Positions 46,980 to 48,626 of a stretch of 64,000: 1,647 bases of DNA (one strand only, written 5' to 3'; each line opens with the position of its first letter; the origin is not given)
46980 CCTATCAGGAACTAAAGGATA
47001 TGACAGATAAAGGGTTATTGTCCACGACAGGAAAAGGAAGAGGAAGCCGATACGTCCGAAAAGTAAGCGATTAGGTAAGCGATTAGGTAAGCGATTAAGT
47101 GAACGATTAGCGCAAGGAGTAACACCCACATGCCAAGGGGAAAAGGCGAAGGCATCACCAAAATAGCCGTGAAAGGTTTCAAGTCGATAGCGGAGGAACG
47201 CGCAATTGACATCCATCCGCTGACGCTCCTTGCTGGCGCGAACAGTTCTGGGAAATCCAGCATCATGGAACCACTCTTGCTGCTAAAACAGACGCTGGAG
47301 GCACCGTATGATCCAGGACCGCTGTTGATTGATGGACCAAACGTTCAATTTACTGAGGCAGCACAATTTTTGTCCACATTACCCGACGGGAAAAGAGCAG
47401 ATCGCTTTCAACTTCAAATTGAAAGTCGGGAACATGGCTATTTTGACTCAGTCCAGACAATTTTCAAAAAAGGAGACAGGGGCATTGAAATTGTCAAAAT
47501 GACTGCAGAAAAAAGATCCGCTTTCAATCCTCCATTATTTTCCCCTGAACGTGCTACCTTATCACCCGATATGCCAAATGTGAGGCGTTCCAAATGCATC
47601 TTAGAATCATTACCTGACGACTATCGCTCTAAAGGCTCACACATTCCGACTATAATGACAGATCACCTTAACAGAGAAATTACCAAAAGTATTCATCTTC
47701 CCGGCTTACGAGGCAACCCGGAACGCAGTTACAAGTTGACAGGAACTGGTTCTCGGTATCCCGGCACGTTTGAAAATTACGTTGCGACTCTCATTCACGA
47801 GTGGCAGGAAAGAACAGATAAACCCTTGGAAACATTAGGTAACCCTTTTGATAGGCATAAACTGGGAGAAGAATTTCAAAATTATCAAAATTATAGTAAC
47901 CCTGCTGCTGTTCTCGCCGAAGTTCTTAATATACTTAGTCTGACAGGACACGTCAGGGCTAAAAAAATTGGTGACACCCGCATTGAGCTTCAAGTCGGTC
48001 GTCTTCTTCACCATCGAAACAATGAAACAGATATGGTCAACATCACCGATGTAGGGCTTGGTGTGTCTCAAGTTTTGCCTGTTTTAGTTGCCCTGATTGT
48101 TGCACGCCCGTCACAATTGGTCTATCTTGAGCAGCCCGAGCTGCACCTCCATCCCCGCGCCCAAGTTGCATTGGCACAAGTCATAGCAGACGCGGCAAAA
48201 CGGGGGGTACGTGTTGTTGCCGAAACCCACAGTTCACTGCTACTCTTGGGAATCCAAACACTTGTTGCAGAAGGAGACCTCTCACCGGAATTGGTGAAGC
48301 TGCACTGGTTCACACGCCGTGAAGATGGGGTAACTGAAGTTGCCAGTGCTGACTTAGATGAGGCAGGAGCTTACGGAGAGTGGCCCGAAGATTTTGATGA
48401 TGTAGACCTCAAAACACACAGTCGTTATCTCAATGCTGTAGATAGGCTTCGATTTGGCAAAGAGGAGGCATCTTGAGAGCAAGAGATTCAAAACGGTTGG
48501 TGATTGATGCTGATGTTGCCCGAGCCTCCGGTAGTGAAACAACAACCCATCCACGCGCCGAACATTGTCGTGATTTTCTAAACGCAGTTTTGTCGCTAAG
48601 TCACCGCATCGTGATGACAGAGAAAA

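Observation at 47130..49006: Translationally coupled ABC-type ATPase + PIN-like protein: candidate unclassified two-gene defence system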

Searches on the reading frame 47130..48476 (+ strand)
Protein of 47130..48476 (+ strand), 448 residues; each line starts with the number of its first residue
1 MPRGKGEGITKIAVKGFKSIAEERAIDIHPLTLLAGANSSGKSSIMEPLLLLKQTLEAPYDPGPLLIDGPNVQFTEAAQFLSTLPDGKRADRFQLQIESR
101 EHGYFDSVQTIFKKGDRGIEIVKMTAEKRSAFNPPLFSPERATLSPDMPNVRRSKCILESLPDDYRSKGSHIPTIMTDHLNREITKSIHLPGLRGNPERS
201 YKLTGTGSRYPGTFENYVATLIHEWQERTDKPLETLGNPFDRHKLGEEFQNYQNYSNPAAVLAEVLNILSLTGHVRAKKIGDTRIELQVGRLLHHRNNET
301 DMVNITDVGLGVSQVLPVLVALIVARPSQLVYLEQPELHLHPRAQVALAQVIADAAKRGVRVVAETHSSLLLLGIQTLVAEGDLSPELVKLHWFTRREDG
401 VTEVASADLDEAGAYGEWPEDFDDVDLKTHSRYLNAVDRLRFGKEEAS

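Call 3: search_protein_families(library=pfam, proteins=[window:47130-48476:+], max_evalue=0.1)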
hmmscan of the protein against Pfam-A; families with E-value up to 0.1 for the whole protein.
window:47130-48476:+ (448 aa): 8 families
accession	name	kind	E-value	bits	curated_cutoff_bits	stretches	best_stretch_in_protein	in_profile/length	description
PF13304.12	AAA_21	-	2.4e-25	90.7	27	1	31-372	1-303/304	AAA domain, putative AbiEii toxin, Type IV TA system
PF13175.12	AAA_15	-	5.5e-21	76.1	32.1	2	272-369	291-371/374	AAA ATPase domain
PF02463.25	SMC_N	-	6.8e-06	26.1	40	1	9-49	2-44/220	RecF/RecN/SMC N terminal domain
PF13476.12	AAA_23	-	0.00012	23.3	27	1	11-50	1-40/201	AAA domain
PF12476.13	DUF3696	-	0.0022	18.6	22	1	385-422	2-41/52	Protein of unknown function (DUF3696)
PF11398.14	DUF2813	-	0.009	15.9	21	0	10-55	4-48/372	Protein of unknown function (DUF2813)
PF13555.12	AAA_29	-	0.02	15.1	27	1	25-47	16-40/61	P-loop containing region of AAA domain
PF25211.1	DUF7839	-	0.081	13.6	27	0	339-364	53-78/101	Domain of unknown function (DUF7839)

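Call 4: search_protein_families(library=padloc, proteins=[window:47130-48476:+], max_evalue=0.1)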
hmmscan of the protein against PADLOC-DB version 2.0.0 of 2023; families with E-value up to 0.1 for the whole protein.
window:47130-48476:+ (448 aa): 108 families (the best 25 are shown)
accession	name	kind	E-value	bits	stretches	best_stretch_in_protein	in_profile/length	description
PDLC03878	NsnB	-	1.7e-52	177.3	1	9-425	2-334/345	-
PDLC04148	HEC-03B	-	2.6e-38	130.3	2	253-423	267-434/458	-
PDLC04707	PDC-M55A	-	2.3e-34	117.1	2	292-422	263-398/421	-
PDLC02980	AriA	-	6e-24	83.5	1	31-372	1-303/304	-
PDLC02979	AriA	-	1.1e-23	82.6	2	281-371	290-372/373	-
PDLC04178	HEC-01A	-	4.2e-17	60.3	2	8-58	8-57/399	-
PDLC04176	HEC-01A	-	5.5e-17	60.2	2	9-57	3-51/371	-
PDLC04175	HEC-01A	-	1.7e-16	58.2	2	8-57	5-53/363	-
PDLC04177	HEC-01A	-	7.2e-15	52.9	2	280-372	248-340/393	-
PDLC04392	PDC-M07A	-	1.1e-12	45.8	2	9-54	2-46/432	-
PDLC04393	PDC-M07A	-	2.9e-12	44.3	2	9-54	2-46/435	-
PDLC02358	Old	-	5.2e-12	43.4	2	328-372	285-329/578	Old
PDLC04033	PD-T4-4_A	-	1.6e-11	42.1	1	324-379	322-377/460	-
PDLC04182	HEC-01A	-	2.9e-10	37.7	2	310-372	288-351/406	-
PDLC04389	PDC-M07A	-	4.6e-10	37.1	1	8-54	5-50/443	-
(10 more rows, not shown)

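Call 8: search_protein_families(library=ncbifam, proteins=[window:47130-48476:+], max_evalue=0.1)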
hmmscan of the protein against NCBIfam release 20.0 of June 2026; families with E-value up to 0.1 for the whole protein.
window:47130-48476:+ (448 aa): 12 families
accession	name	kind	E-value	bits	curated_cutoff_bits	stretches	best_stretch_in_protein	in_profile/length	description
NF047739.1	antiphage_MADS3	equivalog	7.2e-08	32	420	1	9-98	2-88/427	methylation-associated defense system AAA family ATPase MAD3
NF040873.1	AztA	equivalog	3e-05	23.7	220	1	317-369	127-179/191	zinc ABC transporter ATP-binding protein AztA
NF038234.1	retron_eff_Eco8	equivalog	7.9e-05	21.4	250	0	330-372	275-325/679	retron Eco8 family effector endonuclease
TIGR00611.2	recf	equivalog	0.0002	20.6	172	1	9-52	1-44/339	DNA replication/repair protein RecF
TIGR02169.1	SMC_prok_A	equivalog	0.0054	14.4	729.4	1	9-50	2-44/1165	chromosome segregation protein SMC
NF047930.1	ABC_ATP_B6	equivalog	0.007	15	670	1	284-367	112-194/510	putative B6 ABC transporter ATP-binding protein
NF053563.1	Rkd4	equivalog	0.033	12.3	860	1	9-47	3-41/747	arcadin-4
TIGR03873.1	F420-0_ABC_ATP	hypoth_equivalog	0.038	13.2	372.4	0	319-368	147-196/256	putative F420-0 ABC transporter ATP-binding protein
TIGR01166.1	cbiO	subfamily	0.041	13.4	211.8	0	319-368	137-186/190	cobalt ABC transporter, ATP-binding protein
NF008409.0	PRK11231.1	equivalog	0.042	13.2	375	0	314-367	143-196/255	Fe(3+) dicitrate ABC transporter ATP-binding protein FecE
NF041760.1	PtuA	equivalog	0.046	12.6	500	0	11-49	54-92/524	retron Ec78 anti-phage system effector ATPase PtuA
TIGR03740.1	galliderm_ABC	subfamily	0.051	13.2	309.75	0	298-367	115-182/223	lantibiotic protection ABC transporter ATP-binding subunit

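Call 9: search_protein_families(library=phrogs, proteins=[window:47130-48476:+], max_evalue=0.1)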
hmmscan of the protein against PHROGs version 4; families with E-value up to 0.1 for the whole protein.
window:47130-48476:+ (448 aa): 11 families
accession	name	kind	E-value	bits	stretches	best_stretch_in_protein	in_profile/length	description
phrog_21420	-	unknown function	1.4e-39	137.1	2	263-433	466-632/654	-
phrog_4747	-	unknown function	1.4e-13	51.8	2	9-52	3-45/610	-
phrog_14430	-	unknown function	1.2e-11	45.5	2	302-380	310-390/444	-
phrog_3940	-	unknown function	3.5e-08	33.7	2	330-401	256-322/537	-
phrog_13167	-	unknown function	5.6e-07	29.8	1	326-389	336-399/477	-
phrog_9802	-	unknown function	1.1e-06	28.9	2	9-51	5-47/438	-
phrog_8323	-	unknown function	1.5e-06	28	2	9-53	51-95/623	-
phrog_77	-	DNA, RNA and nucleotide metabolism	6.8e-05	22.5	1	9-49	298-340/967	SbcC-like subunit of palindrome specific endonuclease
phrog_19212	-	unknown function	0.003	17.2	1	275-354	308-386/550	-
phrog_7507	-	unknown function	0.0032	17.8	0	9-49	4-44/483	-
phrog_1499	-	unknown function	0.069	13.4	0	9-47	5-43/427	-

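Call 59: find_related_loci(query=A4, collection=genome_contigs, flank=5000)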
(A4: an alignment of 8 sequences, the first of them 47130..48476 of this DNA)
Query A4 (448 aa) in genome_contigs; peptide patterns used: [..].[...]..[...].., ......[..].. (x = any residue, [..] = any of these).
599 stretches matched a pattern (row limit reached: there are more); 556 encode a relative of the query (tblastn E <= 1e-3); the best 80 are kept; 80 distinct loci.
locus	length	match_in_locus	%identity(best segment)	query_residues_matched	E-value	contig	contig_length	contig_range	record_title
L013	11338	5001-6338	83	1-448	0e+0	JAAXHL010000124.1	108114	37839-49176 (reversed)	MAG: Candidatus Poribacteria bacterium isolate Plut_88888 unfiltered_Plut_88888_genomic_contig_257487, whole genome shot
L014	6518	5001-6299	80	1-436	0e+0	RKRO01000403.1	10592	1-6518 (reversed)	MAG: Candidatus Poribacteria bacterium isolate PNGco_C_bin3 scaffold_1035, whole genome shotgun sequence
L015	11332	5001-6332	75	1-436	0e+0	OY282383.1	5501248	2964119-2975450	MAG: uncultured Poribacteria bacterium isolate 7c199f84-8048-4b63-b208-6e17c6421a0a genome assembly, chromosome: 1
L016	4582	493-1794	65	1-448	0e+0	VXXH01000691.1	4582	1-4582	MAG: Candidatus Poribacteria bacterium isolate SB0668_bin_37 NODE_8347_length_4582_cov_5.436934, whole genome shotgun se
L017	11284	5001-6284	64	7-448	0e+0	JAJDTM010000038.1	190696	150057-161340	MAG: Candidatus Poribacteria bacterium isolate jk18x1bzbins.25 k141_781422, whole genome shotgun sequence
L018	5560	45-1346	65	1-448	0e+0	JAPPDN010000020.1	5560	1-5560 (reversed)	MAG: Candidatus Poribacteria bacterium isolate IRC4_bin_27 NODE_6355_length_5560_cov_4.08229, whole genome shotgun seque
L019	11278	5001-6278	65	8-448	3e-178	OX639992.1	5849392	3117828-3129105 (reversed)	MAG: uncultured Poribacteria bacterium isolate 2342930e-25dc-453b-b24c-d77caf5257d8 genome assembly, chromosome: 1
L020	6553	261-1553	63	1-448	1e-177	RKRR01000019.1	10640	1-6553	MAG: Candidatus Poribacteria bacterium isolate PNGco_C_binSS2 scaffold_1020, whole genome shotgun sequence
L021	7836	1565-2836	61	1-436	7e-175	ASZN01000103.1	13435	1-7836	Candidatus Poribacteria bacterium WGA-3G POR3G_contig_107.108_C, whole genome shotgun sequence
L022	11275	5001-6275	63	8-442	2e-173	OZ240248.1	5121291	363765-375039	MAG: Candidatus Poribacteria bacterium isolate b8ffb888-6308-4f48-b550-e0c295cc777e genome assembly, chromosome: 1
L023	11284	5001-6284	63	7-442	1e-172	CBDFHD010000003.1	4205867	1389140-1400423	MAG: Candidatus Poribacteria bacterium isolate 3ddb7f14-4d05-4080-9b3f-f5d75a2c5508 genome assembly, contig: contig_3, w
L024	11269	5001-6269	63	7-444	1e-172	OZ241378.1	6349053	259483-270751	MAG: Candidatus Poribacteria bacterium isolate 8f0f5501-85a9-4e66-9deb-4e7c08d09c04 genome assembly, chromosome: 1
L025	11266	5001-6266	63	1-436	4e-172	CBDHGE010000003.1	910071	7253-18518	MAG: Candidatus Poribacteria bacterium isolate 9ac9c1da-626f-4e18-9c15-12d165d572a9 genome assembly, contig: contig_3, w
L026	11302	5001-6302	60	1-448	6e-171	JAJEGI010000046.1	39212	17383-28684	MAG: Candidatus Poribacteria bacterium isolate p16x44bins.54 k141_153759, whole genome shotgun sequence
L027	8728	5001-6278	62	8-448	1e-170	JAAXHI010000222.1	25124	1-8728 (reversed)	MAG: Candidatus Poribacteria bacterium isolate Plut_88885 unfiltered_Plut_88885_genomic_contig_656617, whole genome shot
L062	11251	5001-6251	53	7-438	5e-134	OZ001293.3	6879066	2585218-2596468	MAG: uncultured Hormoscilla sp. isolate 8e647e88-4706-4a17-b8b9-b52c092b67df genome assembly, chromosome: 1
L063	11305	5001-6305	49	7-438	1e-132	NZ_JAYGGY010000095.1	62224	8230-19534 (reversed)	Anabaena cylindrica UHCC 0172 NODE_36_length_62224_cov_80.020975, whole genome shotgun sequence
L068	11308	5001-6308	48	7-442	2e-131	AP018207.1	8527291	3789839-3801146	Calothrix brevissima NIES-22 DNA, nearly complete genome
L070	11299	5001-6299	51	7-438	1e-130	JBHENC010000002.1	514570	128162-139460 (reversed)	MAG: Pyrinomonadaceae bacterium isolate S4_bin.28.strict S4_NODE_2, whole genome shotgun sequence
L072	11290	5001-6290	51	7-438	4e-128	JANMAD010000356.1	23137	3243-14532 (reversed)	MAG: Acidobacteriota bacterium isolate OTE_12_metabat_133 OTE_12_k141_3861909, whole genome shotgun sequence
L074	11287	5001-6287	48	7-444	4e-128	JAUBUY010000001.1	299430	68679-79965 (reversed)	Microcoleus sp. AT8-B5 NODE_11_length_299430_cov_32.755810, whole genome shotgun sequence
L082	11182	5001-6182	51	7-438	7e-127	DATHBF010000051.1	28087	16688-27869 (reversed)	MAG TPA_asm: Pyrinomonadaceae bacterium isolate SMAG_U10709 k141_582933, whole genome shotgun sequence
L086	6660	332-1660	48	8-438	7e-127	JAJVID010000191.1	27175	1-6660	MAG: Acidobacteria bacterium isolate Bin_42R c_000000004186, whole genome shotgun sequence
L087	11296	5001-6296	49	7-438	3e-126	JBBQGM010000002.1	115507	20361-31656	MAG: Pyrinomonadales bacterium isolate Co_metawrap_963 Cmw_963_k141_21407505_length_115507_cov_19.3174, whole genome sho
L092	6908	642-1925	48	7-444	8e-126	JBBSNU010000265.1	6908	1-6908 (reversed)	MAG: Chroococcales cyanobacterium isolate LS6_sbin.12 LS6_sbin.12_K_1927113_L_6908_cov_60.9557, whole genome shotgun seq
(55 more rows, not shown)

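Call 64: search_solved_structures(query=A4, max_evalue=0.001)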
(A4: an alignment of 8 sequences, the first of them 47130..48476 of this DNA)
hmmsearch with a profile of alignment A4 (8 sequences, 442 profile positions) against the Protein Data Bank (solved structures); distinct sequences matched with E-value up to 0.001: 1.
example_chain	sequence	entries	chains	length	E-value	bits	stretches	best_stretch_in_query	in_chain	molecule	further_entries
6p74_A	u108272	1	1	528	7.7e-05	24.9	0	324-368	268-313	Putative ATP-dependent endonuclease of the OLD family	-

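Call 77: search_protein_families(library=pfam, alignment_id=A5, max_evalue=0.00001)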
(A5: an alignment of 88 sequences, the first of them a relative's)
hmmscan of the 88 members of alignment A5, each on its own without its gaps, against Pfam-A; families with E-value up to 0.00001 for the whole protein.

A. member 1, L061:1806-4325:+ (839 aa): 2 families
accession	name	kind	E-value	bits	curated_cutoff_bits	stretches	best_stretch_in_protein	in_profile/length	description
PF00884.28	Sulfatase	-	8e-60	203.1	25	1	71-508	1-301/301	Sulfatase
PF16347.10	SGSH_C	-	4.3e-07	30.6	29.3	1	462-602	12-132/154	N-sulphoglucosamine sulphohydrolase, C-terminal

B. families by the number of members that match (of 88 scanned): 102 families (the first 25 are shown)
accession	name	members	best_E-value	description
PF00578.27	AhpC-TSA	9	9.6e-25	AhpC/TSA family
PF08534.16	Redoxin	9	1.9e-21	Redoxin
PF13905.12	Thioredoxin_8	7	2.9e-11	Thioredoxin-like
PF00085.26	Thioredoxin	5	4e-07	Thioredoxin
PF00012.26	HSP70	4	5.2e-34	Hsp70 protein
PF06723.19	MreB_Mbl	4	1.2e-15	MreB/Mbl protein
PF09872.14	DUF2099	3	3e-97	Uncharacterized protein conserved in archaea (DUF2099)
PF04055.27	Radical_SAM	3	5e-33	Radical SAM superfamily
PF02683.22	DsbD_TM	3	1.4e-17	Cytochrome C biogenesis protein transmembrane domain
PF00318.25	Ribosomal_S2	2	1.1e-98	Ribosomal protein S2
PF01625.27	PMSR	2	2.3e-67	Peptide methionine sulfoxide reductase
PF00889.24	EF_TS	2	6.9e-60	Elongation factor TS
PF01641.26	SelR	2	8.9e-50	SelR domain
PF01965.30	DJ-1_PfpI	2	2.7e-49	DJ-1/PfpI family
PF03734.19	YkuD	2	1.6e-28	L,D-transpeptidase catalytic domain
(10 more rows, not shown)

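Call 78: search_protein_families(library=padloc, alignment_id=A5, max_evalue=1e-10)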
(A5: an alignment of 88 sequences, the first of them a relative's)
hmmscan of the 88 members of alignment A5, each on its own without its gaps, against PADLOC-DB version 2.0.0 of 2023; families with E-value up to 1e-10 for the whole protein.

A. member 1, L061:1806-4325:+ (839 aa): 0 families

B. families by the number of members that match (of 88 scanned): 128 families (the first 25 are shown)
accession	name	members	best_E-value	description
PDLC02990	DarG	2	1e-12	-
PDLC03025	MTase_I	1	6.5e-194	Type I methyltransferase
PDLC03021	MTase_I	1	9.9e-157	Type I methyltransferase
PDLC02657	DndA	1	1.5e-147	DndA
PDLC02759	SspA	1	3.5e-144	SspA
PDLC03026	MTase_I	1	6.8e-69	Type I methyltransferase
PDLC03036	MTase_I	1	2.1e-67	Type I methyltransferase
PDLC04134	mad2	1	6.1e-60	mads_2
PDLC03069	Specificity_I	1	3e-46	Type I specificity subunit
PDLC03169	Specificity_I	1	1e-41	Type I specificity subunit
PDLC03049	REase_I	1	2.8e-41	Type I restriction enzyme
PDLC03079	Specificity_I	1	2.2e-40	Type I specificity subunit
PDLC03179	Specificity_I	1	1.4e-35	Type I specificity subunit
PDLC03031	MTase_I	1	5.2e-35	Type I methyltransferase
PDLC03072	Specificity_I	1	1.9e-33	Type I specificity subunit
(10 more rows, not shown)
